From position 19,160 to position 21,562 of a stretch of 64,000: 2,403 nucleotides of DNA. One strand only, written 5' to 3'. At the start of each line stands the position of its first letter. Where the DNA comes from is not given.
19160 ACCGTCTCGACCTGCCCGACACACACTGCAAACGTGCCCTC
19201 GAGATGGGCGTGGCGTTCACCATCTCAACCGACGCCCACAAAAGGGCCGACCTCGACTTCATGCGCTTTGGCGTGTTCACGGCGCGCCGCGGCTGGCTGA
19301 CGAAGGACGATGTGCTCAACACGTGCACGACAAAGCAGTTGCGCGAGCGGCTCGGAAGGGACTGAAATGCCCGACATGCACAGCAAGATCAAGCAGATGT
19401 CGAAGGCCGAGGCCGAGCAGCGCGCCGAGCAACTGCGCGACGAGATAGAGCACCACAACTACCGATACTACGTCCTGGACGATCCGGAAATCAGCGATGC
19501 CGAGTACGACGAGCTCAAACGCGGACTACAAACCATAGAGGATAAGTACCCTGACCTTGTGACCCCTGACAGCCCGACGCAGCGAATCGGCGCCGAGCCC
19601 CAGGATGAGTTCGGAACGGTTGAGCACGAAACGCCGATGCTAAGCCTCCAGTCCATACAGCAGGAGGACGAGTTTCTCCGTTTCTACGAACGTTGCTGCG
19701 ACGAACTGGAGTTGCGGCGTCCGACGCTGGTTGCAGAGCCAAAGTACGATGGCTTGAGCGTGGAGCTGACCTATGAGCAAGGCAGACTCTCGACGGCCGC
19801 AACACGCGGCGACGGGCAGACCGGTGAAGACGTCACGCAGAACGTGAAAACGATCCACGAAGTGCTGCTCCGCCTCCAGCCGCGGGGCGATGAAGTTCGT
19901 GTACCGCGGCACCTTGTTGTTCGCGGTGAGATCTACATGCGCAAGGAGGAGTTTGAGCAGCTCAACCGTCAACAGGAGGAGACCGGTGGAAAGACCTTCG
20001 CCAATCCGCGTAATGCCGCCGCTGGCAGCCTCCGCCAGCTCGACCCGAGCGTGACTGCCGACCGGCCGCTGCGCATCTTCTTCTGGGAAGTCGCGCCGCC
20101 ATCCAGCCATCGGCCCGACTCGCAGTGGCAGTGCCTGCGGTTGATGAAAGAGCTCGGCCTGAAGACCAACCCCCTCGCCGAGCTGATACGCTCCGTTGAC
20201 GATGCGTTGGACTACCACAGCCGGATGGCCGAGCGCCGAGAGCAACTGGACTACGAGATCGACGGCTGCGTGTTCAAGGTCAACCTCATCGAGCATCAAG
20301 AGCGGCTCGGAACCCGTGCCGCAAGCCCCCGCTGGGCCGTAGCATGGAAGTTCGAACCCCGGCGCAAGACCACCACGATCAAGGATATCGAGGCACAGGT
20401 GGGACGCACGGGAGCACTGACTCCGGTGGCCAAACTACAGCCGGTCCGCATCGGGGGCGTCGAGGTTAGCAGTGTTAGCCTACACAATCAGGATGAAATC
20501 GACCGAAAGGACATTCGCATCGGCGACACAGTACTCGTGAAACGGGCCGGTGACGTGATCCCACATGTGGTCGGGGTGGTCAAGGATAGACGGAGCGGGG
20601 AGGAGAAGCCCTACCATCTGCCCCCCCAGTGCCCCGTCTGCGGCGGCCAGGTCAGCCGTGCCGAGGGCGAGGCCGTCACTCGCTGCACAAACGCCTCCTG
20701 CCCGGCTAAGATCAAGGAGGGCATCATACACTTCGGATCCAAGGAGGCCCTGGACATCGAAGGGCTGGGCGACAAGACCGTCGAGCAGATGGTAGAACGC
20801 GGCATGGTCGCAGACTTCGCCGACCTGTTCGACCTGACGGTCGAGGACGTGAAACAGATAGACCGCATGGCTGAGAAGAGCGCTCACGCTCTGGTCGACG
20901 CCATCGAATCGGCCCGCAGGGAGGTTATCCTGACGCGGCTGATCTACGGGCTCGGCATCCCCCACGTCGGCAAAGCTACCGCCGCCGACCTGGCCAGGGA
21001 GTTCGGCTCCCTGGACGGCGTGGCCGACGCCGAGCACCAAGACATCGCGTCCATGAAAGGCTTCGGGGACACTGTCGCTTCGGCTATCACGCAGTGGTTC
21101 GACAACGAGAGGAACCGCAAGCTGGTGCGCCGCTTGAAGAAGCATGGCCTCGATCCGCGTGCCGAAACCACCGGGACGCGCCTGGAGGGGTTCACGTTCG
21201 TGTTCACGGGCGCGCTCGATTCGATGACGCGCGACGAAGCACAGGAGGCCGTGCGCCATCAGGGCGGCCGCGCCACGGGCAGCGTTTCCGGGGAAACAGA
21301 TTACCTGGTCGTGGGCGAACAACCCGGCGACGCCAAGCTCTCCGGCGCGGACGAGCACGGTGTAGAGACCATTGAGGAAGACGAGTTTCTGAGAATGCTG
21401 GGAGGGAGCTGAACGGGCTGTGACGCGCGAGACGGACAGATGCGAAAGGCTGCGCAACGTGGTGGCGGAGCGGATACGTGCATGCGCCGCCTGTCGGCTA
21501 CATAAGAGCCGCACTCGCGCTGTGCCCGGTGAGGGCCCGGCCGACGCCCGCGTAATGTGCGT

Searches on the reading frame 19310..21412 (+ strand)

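Call 96: search_protein_families(library=pfam, proteins=[window:19310-21412:+], max_evalue=0.00001)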
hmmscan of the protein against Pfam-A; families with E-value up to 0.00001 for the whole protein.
window:19310-21412:+ (700 aa): 7 families
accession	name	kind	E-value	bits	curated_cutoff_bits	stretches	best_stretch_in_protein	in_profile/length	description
PF01653.23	DNA_ligase_aden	-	5.8e-82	275.4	27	1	100-350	3-252/253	NAD-dependent DNA ligase adenylation domain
PF03120.22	DNA_ligase_OB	-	9.5e-35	118.8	32.9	1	354-431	1-78/79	NAD-dependent DNA ligase OB-fold domain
PF12826.13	HHH_2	-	1.2e-20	73.9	27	1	543-606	1-64/64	Helix-hairpin-helix motif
PF14520.12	HHH_5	-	5.4e-13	49.7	27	0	479-532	3-55/57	Helix-hairpin-helix domain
PF00533.33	BRCT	-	3.4e-12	46.8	21.3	1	623-696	4-77/78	BRCA1 C Terminus (BRCT) domain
PF03119.21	DNA_ligase_ZBD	-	9.1e-11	41.9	25.8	1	440-466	1-27/27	NAD-dependent DNA ligase C4 zinc finger domain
PF22745.1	Nlig-Ia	-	1.3e-07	32.6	27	1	36-85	3-52/92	DNA ligase-like, N-terminal NAD+-binding domain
